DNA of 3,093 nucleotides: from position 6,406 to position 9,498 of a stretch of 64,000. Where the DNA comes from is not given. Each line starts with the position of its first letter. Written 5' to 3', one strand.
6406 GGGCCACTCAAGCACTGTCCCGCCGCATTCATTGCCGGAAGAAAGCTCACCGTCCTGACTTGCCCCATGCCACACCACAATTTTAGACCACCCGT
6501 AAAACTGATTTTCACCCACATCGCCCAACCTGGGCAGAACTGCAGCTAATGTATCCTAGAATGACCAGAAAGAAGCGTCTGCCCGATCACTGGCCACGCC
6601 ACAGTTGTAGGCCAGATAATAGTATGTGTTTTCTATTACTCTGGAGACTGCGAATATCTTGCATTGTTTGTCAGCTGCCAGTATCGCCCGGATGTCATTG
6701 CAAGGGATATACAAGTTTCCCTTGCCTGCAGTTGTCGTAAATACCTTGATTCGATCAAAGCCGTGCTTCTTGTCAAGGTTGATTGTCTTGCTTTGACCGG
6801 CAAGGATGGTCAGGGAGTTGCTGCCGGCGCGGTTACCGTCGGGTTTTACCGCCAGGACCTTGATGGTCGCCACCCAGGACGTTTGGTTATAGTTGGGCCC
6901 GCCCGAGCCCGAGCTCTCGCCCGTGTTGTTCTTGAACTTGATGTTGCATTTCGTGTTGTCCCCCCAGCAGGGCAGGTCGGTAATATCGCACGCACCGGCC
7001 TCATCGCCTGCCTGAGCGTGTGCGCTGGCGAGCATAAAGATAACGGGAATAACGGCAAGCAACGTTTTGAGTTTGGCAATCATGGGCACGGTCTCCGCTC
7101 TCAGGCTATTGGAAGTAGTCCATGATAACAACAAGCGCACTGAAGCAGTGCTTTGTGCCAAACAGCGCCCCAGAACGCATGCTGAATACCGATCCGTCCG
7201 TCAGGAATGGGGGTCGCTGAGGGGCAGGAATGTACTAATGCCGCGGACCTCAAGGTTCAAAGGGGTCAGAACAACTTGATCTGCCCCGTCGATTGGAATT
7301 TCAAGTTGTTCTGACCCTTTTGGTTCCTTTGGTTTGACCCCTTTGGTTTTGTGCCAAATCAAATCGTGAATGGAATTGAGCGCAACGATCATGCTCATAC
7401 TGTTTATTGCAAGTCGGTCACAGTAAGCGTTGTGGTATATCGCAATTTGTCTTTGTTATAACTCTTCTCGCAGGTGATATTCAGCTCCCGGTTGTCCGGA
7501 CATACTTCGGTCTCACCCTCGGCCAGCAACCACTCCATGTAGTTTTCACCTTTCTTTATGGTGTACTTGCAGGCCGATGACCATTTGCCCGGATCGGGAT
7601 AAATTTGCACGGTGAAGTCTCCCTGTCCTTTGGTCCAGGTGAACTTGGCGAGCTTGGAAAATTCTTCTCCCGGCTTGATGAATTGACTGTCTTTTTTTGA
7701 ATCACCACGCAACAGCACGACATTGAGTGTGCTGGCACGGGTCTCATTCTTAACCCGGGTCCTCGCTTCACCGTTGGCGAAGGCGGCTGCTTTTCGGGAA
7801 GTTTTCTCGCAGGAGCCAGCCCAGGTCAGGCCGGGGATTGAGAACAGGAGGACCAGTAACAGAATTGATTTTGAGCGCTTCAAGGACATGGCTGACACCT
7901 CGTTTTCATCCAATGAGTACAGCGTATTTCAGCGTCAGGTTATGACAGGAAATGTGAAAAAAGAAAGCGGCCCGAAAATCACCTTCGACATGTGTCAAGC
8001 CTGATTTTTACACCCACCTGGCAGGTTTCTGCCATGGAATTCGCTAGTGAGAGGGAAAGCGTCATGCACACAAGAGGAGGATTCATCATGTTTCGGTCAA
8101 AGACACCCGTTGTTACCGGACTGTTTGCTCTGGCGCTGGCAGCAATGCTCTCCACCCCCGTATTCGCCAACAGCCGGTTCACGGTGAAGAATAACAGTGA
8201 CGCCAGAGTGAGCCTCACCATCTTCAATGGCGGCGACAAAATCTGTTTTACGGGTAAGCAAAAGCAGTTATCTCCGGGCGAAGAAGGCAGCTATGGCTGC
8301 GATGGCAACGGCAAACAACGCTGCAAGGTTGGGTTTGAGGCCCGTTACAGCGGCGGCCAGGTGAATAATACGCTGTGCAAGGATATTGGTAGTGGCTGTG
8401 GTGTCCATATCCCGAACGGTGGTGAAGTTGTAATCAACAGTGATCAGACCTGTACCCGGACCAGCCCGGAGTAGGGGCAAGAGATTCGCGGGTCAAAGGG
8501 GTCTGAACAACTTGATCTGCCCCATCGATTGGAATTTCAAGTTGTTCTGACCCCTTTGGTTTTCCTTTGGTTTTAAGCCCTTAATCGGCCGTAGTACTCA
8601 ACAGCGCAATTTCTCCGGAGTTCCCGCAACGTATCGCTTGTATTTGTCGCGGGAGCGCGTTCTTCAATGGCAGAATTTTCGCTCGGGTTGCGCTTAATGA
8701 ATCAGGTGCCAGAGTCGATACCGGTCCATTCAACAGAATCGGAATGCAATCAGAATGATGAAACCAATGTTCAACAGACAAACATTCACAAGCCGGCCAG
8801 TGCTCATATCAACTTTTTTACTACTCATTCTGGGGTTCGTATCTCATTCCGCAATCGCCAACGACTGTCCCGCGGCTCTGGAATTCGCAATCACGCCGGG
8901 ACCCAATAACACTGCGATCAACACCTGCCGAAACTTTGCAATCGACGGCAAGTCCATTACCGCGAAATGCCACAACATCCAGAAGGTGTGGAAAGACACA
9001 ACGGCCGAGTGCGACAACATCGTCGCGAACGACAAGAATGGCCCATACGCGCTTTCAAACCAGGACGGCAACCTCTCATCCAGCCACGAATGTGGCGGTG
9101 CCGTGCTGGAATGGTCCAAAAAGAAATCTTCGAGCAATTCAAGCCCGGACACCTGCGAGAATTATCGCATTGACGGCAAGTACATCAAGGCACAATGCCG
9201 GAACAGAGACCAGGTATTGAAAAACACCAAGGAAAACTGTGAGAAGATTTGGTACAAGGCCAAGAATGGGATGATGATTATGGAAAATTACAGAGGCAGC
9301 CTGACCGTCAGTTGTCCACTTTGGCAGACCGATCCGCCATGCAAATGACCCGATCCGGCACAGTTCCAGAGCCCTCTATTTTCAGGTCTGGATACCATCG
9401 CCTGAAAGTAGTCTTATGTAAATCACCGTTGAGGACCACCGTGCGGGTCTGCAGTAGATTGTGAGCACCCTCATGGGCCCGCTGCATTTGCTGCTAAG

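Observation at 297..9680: tRNA-Leu-adjacent ~9.4 kb island packed with small secreted Cys-rich proteins in paralog families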

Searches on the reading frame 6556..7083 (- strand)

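Call 4: search_protein_families(library=pfam, max_evalue=1, proteins=[window:6556-7083:-])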
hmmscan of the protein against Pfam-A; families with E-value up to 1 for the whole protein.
window:6556-7083:- (175 aa): 0 families

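Call 5: search_protein_families(library=ncbifam, max_evalue=1, proteins=[window:6556-7083:-])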
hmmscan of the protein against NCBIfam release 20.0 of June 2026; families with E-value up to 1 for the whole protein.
window:6556-7083:- (175 aa): 1 family
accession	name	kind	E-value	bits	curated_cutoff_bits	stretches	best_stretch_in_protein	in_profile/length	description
NF011619.0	PRK15045.1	equivalog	0.12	10.6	929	1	91-143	59-111/523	cellulose biosynthesis c-di-GMP-binding protein BcsE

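Call 59: search_protein_families(library=pfam, max_evalue=0.01, proteins=[L082:8232-9500:-, L088:16901-17524:+, L088:9262-9852:+, L082:6808-7227:+, L082:1053-1514:-, L082:6004-6564:-])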
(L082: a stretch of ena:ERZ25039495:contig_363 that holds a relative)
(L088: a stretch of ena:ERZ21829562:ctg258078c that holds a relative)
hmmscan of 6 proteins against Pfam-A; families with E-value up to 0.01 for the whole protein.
L082:8232-9500:- (422 aa): 3 families
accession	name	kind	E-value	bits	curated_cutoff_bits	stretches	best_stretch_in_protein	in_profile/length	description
PF00263.26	Secretin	-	1.9e-09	37.8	27.5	1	322-384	3-69/169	Bacterial type II and III secretion system protein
PF03958.22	Secretin_N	-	8.4e-07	29.6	28.2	1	194-254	4-67/69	Bacterial type II/III secretion system short domain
PF07660.19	STN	-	0.0022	18.2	28.4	0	114-159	3-48/52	Secretin and TonB N terminus short domain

L088:16901-17524:+ (208 aa): 0 families

L088:9262-9852:+ (197 aa): 0 families

L082:6808-7227:+ (140 aa): 0 families

L082:1053-1514:- (153 aa): 2 families
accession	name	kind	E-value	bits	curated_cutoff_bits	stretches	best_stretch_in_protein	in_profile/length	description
PF25160.1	LdpA_Fe-S-bd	-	0.0012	19.1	27.6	0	64-76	32-44/49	LdpA Fe-S cluster-binding domain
PF15913.10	Furin-like_2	-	0.0015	19.2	28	0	119-142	72-95/102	Furin-like repeat, cysteine-rich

L082:6004-6564:- (186 aa): 0 families

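Call 85: search_protein_families(library=pfam, max_evalue=0.001, proteins=[L089:759-1277:+])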
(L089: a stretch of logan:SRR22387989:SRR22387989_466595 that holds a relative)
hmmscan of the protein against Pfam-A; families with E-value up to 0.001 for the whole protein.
L089:759-1277:+ (173 aa): 0 families

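Call 92: search_protein_families(library=phrogs, max_evalue=0.01, proteins=[P0001, P0002, P0003, P0004, P0005, P0006, P0007, P0008, P0009])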
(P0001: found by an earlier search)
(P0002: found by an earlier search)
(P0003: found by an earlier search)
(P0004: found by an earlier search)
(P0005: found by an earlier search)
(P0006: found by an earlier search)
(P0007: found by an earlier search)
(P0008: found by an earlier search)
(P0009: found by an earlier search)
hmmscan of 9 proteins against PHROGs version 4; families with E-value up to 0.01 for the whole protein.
P0001 (156 aa): 0 families

P0002 (189 aa): 0 families

P0003 (144 aa): 0 families

P0004 (172 aa): 1 family
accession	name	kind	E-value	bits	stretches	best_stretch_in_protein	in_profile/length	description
phrog_38617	-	unknown function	0.0044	17.1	1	51-149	110-206/331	-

P0005 (142 aa): 1 family
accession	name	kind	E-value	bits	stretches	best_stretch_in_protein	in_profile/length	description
phrog_32533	-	unknown function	0.005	17.8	1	43-129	13-95/159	-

P0006 (175 aa): 0 families

P0007 (161 aa): 0 families

P0008 (128 aa): 0 families

P0009 (197 aa): 1 family
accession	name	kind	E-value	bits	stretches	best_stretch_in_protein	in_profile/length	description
phrog_20921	-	unknown function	0.0067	17.5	1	87-158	55-124/149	-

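Call 93: search_protein_families(library=padloc, max_evalue=0.01, proteins=[P0001, P0002, P0003, P0004, P0005, P0006, P0007, P0008, P0009])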
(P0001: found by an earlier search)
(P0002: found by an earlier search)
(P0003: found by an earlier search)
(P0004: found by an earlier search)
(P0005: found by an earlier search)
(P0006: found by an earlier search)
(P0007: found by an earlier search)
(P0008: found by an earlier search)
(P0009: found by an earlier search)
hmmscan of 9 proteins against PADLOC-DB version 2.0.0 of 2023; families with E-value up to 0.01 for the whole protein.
P0001 (156 aa): 0 families

P0002 (189 aa): 0 families

P0003 (144 aa): 0 families

P0004 (172 aa): 0 families

P0005 (142 aa): 0 families

P0006 (175 aa): 0 families

P0007 (161 aa): 0 families

P0008 (128 aa): 0 families

P0009 (197 aa): 0 families

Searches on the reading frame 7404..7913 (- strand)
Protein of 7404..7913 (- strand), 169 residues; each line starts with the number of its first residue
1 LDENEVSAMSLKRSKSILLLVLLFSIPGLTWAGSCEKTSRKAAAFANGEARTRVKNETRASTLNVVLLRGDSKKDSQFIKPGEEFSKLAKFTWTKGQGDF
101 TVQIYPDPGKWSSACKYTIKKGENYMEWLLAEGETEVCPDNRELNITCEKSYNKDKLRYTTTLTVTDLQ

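Call 4: search_protein_families(library=pfam, max_evalue=1, proteins=[window:7404-7913:-])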
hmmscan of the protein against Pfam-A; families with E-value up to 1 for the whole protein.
window:7404-7913:- (169 aa): 0 families

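Call 5: search_protein_families(library=ncbifam, max_evalue=1, proteins=[window:7404-7913:-])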
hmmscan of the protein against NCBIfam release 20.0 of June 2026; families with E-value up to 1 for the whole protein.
window:7404-7913:- (169 aa): 0 families

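Call 59: search_protein_families(library=pfam, max_evalue=0.01, proteins=[L082:8232-9500:-, L088:16901-17524:+, L088:9262-9852:+, L082:6808-7227:+, L082:1053-1514:-, L082:6004-6564:-])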
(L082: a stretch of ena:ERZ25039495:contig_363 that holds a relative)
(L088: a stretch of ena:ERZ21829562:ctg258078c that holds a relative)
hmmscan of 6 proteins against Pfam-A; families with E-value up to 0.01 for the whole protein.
L082:8232-9500:- (422 aa): 3 families
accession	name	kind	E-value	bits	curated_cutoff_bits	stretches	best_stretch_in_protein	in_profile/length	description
PF00263.26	Secretin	-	1.9e-09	37.8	27.5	1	322-384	3-69/169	Bacterial type II and III secretion system protein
PF03958.22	Secretin_N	-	8.4e-07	29.6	28.2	1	194-254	4-67/69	Bacterial type II/III secretion system short domain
PF07660.19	STN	-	0.0022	18.2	28.4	0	114-159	3-48/52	Secretin and TonB N terminus short domain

L088:16901-17524:+ (208 aa): 0 families

L088:9262-9852:+ (197 aa): 0 families

L082:6808-7227:+ (140 aa): 0 families

L082:1053-1514:- (153 aa): 2 families
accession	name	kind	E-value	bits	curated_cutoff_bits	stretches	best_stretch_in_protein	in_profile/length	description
PF25160.1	LdpA_Fe-S-bd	-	0.0012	19.1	27.6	0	64-76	32-44/49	LdpA Fe-S cluster-binding domain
PF15913.10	Furin-like_2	-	0.0015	19.2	28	0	119-142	72-95/102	Furin-like repeat, cysteine-rich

L082:6004-6564:- (186 aa): 0 families

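Call 85: search_protein_families(library=pfam, max_evalue=0.001, proteins=[L089:759-1277:+])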
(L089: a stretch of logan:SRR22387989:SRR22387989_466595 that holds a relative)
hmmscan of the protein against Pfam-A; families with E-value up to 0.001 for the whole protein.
L089:759-1277:+ (173 aa): 0 families

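Call 92: search_protein_families(library=phrogs, max_evalue=0.01, proteins=[P0001, P0002, P0003, P0004, P0005, P0006, P0007, P0008, P0009])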
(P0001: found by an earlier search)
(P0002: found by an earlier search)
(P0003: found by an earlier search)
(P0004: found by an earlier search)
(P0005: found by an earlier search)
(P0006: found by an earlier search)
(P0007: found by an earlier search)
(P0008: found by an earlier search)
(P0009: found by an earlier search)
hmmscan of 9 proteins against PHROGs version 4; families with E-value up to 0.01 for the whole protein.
P0001 (156 aa): 0 families

P0002 (189 aa): 0 families

P0003 (144 aa): 0 families

P0004 (172 aa): 1 family
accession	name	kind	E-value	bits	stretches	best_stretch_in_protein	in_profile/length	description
phrog_38617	-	unknown function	0.0044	17.1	1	51-149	110-206/331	-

P0005 (142 aa): 1 family
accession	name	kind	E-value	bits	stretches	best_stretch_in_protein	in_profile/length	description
phrog_32533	-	unknown function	0.005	17.8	1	43-129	13-95/159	-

P0006 (175 aa): 0 families

P0007 (161 aa): 0 families

P0008 (128 aa): 0 families

P0009 (197 aa): 1 family
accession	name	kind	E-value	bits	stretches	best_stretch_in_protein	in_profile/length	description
phrog_20921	-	unknown function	0.0067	17.5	1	87-158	55-124/149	-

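Call 93: search_protein_families(library=padloc, max_evalue=0.01, proteins=[P0001, P0002, P0003, P0004, P0005, P0006, P0007, P0008, P0009])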
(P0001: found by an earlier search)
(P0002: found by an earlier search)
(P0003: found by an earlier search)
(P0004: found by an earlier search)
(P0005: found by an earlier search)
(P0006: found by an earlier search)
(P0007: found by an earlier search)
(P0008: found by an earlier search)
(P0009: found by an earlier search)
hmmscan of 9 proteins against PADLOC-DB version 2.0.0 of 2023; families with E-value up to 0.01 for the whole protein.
P0001 (156 aa): 0 families

P0002 (189 aa): 0 families

P0003 (144 aa): 0 families

P0004 (172 aa): 0 families

P0005 (142 aa): 0 families

P0006 (175 aa): 0 families

P0007 (161 aa): 0 families

P0008 (128 aa): 0 families

P0009 (197 aa): 0 families

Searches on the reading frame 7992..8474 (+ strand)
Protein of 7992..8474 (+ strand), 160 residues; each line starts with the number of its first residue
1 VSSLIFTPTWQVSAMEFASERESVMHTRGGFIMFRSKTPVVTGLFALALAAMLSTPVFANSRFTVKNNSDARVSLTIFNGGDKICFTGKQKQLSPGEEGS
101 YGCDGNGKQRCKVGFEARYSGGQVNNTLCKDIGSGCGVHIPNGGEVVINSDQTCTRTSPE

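Call 4: search_protein_families(library=pfam, max_evalue=1, proteins=[window:7992-8474:+])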
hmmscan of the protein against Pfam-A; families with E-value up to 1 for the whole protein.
window:7992-8474:+ (160 aa): 1 family
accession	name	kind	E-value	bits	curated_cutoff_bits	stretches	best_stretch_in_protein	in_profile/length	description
PF01414.25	DSL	-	0.1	13.3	24.2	1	98-117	21-40/46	Delta serrate ligand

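Call 5: search_protein_families(library=ncbifam, max_evalue=1, proteins=[window:7992-8474:+])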
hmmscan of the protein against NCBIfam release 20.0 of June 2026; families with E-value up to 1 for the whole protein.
window:7992-8474:+ (160 aa): 0 families

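Call 59: search_protein_families(library=pfam, max_evalue=0.01, proteins=[L082:8232-9500:-, L088:16901-17524:+, L088:9262-9852:+, L082:6808-7227:+, L082:1053-1514:-, L082:6004-6564:-])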
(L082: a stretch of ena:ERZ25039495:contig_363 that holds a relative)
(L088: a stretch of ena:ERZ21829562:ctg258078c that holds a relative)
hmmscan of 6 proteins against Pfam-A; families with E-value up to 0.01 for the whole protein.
L082:8232-9500:- (422 aa): 3 families
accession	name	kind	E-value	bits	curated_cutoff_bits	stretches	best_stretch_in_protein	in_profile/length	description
PF00263.26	Secretin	-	1.9e-09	37.8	27.5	1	322-384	3-69/169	Bacterial type II and III secretion system protein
PF03958.22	Secretin_N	-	8.4e-07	29.6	28.2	1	194-254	4-67/69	Bacterial type II/III secretion system short domain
PF07660.19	STN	-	0.0022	18.2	28.4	0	114-159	3-48/52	Secretin and TonB N terminus short domain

L088:16901-17524:+ (208 aa): 0 families

L088:9262-9852:+ (197 aa): 0 families

L082:6808-7227:+ (140 aa): 0 families

L082:1053-1514:- (153 aa): 2 families
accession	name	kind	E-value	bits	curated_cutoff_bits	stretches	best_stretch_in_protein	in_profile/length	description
PF25160.1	LdpA_Fe-S-bd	-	0.0012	19.1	27.6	0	64-76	32-44/49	LdpA Fe-S cluster-binding domain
PF15913.10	Furin-like_2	-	0.0015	19.2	28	0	119-142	72-95/102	Furin-like repeat, cysteine-rich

L082:6004-6564:- (186 aa): 0 families

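Call 85: search_protein_families(library=pfam, max_evalue=0.001, proteins=[L089:759-1277:+])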
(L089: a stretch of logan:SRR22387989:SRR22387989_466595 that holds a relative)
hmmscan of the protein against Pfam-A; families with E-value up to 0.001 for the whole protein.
L089:759-1277:+ (173 aa): 0 families

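Call 92: search_protein_families(library=phrogs, max_evalue=0.01, proteins=[P0001, P0002, P0003, P0004, P0005, P0006, P0007, P0008, P0009])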
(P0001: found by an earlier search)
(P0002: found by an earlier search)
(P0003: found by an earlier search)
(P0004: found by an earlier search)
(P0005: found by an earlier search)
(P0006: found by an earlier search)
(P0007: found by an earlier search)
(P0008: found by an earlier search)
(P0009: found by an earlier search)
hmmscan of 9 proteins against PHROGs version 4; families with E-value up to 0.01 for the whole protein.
P0001 (156 aa): 0 families

P0002 (189 aa): 0 families

P0003 (144 aa): 0 families

P0004 (172 aa): 1 family
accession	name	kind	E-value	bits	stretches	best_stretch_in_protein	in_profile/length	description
phrog_38617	-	unknown function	0.0044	17.1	1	51-149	110-206/331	-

P0005 (142 aa): 1 family
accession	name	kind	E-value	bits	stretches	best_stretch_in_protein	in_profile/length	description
phrog_32533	-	unknown function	0.005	17.8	1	43-129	13-95/159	-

P0006 (175 aa): 0 families

P0007 (161 aa): 0 families

P0008 (128 aa): 0 families

P0009 (197 aa): 1 family
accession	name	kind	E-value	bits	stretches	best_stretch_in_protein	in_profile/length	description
phrog_20921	-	unknown function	0.0067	17.5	1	87-158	55-124/149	-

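Call 93: search_protein_families(library=padloc, max_evalue=0.01, proteins=[P0001, P0002, P0003, P0004, P0005, P0006, P0007, P0008, P0009])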
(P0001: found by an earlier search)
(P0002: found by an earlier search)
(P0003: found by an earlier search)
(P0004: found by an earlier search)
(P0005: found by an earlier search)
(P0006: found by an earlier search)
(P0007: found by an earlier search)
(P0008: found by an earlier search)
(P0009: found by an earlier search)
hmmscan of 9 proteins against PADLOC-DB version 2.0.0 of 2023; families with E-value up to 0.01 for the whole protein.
P0001 (156 aa): 0 families

P0002 (189 aa): 0 families

P0003 (144 aa): 0 families

P0004 (172 aa): 0 families

P0005 (142 aa): 0 families

P0006 (175 aa): 0 families

P0007 (161 aa): 0 families

P0008 (128 aa): 0 families

P0009 (197 aa): 0 families

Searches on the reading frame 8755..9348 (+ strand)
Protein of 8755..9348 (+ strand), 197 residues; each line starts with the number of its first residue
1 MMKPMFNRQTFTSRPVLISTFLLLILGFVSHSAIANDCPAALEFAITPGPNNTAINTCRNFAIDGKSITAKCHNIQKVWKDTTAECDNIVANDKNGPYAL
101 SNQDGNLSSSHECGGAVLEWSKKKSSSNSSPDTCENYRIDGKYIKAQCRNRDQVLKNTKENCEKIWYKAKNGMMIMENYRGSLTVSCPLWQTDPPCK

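Call 4: search_protein_families(library=pfam, max_evalue=1, proteins=[window:8755-9348:+])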
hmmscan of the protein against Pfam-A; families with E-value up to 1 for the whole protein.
window:8755-9348:+ (197 aa): 2 families
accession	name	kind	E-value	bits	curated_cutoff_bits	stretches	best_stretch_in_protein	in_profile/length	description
PF08881.15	CVNH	-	2.5e-05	25.4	24.5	2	56-105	3-50/102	CVNH domain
PF02349.20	MSG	-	0.095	13.3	22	1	133-183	6-57/76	Major surface glycoprotein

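Call 5: search_protein_families(library=ncbifam, max_evalue=1, proteins=[window:8755-9348:+])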
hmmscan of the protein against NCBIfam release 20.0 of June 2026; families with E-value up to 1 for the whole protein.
window:8755-9348:+ (197 aa): 1 family
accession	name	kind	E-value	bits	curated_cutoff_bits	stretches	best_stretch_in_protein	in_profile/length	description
NF052356.1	mannose_binding_lectin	equivalog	4.2e-07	30.6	80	2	56-109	5-56/103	mannose-binding lectin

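Call 59: search_protein_families(library=pfam, max_evalue=0.01, proteins=[L082:8232-9500:-, L088:16901-17524:+, L088:9262-9852:+, L082:6808-7227:+, L082:1053-1514:-, L082:6004-6564:-])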
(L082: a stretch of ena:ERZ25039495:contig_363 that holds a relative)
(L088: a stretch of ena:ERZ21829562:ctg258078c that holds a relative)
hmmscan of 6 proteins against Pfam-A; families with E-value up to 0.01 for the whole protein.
L082:8232-9500:- (422 aa): 3 families
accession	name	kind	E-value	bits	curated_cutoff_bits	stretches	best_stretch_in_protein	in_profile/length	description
PF00263.26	Secretin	-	1.9e-09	37.8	27.5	1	322-384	3-69/169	Bacterial type II and III secretion system protein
PF03958.22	Secretin_N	-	8.4e-07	29.6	28.2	1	194-254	4-67/69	Bacterial type II/III secretion system short domain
PF07660.19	STN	-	0.0022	18.2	28.4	0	114-159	3-48/52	Secretin and TonB N terminus short domain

L088:16901-17524:+ (208 aa): 0 families

L088:9262-9852:+ (197 aa): 0 families

L082:6808-7227:+ (140 aa): 0 families

L082:1053-1514:- (153 aa): 2 families
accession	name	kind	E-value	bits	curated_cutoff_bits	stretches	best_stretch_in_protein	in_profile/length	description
PF25160.1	LdpA_Fe-S-bd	-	0.0012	19.1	27.6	0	64-76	32-44/49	LdpA Fe-S cluster-binding domain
PF15913.10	Furin-like_2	-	0.0015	19.2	28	0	119-142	72-95/102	Furin-like repeat, cysteine-rich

L082:6004-6564:- (186 aa): 0 families

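Call 85: search_protein_families(library=pfam, max_evalue=0.001, proteins=[L089:759-1277:+])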
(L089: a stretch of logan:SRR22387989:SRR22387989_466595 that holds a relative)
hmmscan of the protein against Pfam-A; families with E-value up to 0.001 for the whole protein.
L089:759-1277:+ (173 aa): 0 families

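Call 92: search_protein_families(library=phrogs, max_evalue=0.01, proteins=[P0001, P0002, P0003, P0004, P0005, P0006, P0007, P0008, P0009])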
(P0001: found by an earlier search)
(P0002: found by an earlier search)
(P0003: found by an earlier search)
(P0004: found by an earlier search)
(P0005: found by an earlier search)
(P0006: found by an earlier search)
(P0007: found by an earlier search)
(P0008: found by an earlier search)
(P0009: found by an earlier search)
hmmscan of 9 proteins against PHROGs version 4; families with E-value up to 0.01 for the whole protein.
P0001 (156 aa): 0 families

P0002 (189 aa): 0 families

P0003 (144 aa): 0 families

P0004 (172 aa): 1 family
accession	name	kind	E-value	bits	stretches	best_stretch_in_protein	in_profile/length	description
phrog_38617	-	unknown function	0.0044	17.1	1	51-149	110-206/331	-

P0005 (142 aa): 1 family
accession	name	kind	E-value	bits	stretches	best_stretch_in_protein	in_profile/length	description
phrog_32533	-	unknown function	0.005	17.8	1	43-129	13-95/159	-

P0006 (175 aa): 0 families

P0007 (161 aa): 0 families

P0008 (128 aa): 0 families

P0009 (197 aa): 1 family
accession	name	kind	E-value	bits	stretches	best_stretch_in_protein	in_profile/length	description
phrog_20921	-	unknown function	0.0067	17.5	1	87-158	55-124/149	-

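Call 93: search_protein_families(library=padloc, max_evalue=0.01, proteins=[P0001, P0002, P0003, P0004, P0005, P0006, P0007, P0008, P0009])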
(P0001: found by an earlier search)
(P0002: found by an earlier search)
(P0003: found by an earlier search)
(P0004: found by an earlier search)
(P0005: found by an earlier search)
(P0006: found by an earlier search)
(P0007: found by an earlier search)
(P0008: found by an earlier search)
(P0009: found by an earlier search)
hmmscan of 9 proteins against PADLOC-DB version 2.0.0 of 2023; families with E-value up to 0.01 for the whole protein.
P0001 (156 aa): 0 families

P0002 (189 aa): 0 families

P0003 (144 aa): 0 families

P0004 (172 aa): 0 families

P0005 (142 aa): 0 families

P0006 (175 aa): 0 families

P0007 (161 aa): 0 families

P0008 (128 aa): 0 families

P0009 (197 aa): 0 families
